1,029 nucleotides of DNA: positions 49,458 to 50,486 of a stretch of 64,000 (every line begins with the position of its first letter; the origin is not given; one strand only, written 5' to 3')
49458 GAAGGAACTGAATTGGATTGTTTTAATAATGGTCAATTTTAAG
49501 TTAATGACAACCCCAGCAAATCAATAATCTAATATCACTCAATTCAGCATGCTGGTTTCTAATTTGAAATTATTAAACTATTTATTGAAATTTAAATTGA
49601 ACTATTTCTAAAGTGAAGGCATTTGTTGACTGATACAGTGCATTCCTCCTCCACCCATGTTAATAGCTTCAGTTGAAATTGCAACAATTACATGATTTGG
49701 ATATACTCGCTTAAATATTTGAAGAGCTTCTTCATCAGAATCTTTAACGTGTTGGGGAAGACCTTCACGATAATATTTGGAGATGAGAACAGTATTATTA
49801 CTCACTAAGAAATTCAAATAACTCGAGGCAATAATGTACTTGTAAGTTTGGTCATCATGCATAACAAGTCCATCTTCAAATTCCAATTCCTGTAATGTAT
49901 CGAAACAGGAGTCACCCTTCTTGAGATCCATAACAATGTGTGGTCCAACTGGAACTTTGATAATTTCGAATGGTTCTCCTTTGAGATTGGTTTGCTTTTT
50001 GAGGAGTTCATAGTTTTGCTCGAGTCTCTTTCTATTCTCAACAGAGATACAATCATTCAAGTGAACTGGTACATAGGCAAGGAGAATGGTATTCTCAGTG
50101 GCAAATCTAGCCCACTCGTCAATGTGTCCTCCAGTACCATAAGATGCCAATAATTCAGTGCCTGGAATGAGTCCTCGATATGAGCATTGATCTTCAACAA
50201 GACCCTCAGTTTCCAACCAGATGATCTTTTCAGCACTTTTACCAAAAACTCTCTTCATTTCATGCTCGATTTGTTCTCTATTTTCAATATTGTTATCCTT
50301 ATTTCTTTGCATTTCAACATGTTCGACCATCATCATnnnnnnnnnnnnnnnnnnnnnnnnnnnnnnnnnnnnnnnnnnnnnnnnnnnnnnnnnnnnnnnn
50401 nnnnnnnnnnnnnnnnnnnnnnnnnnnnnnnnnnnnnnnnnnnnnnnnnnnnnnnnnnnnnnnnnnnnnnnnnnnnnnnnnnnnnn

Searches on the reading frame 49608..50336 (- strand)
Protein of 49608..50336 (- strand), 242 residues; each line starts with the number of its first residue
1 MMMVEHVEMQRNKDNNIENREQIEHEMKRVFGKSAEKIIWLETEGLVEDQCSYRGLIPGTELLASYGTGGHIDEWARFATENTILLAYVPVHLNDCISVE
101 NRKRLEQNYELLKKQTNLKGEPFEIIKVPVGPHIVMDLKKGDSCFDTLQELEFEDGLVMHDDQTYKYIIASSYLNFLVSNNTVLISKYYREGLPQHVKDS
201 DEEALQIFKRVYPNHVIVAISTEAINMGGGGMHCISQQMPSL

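Call 94: search_protein_families(library=pfam, proteins=[window:49608-50336:-], max_evalue=0.001)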
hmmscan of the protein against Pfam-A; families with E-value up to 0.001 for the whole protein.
window:49608-50336:- (242 aa): 1 family
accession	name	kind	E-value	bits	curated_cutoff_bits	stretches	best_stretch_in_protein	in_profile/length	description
PF04371.20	PAD_porph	-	1.3e-33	117.1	25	1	8-240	150-321/321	Porphyromonas-type peptidyl-arginine deiminase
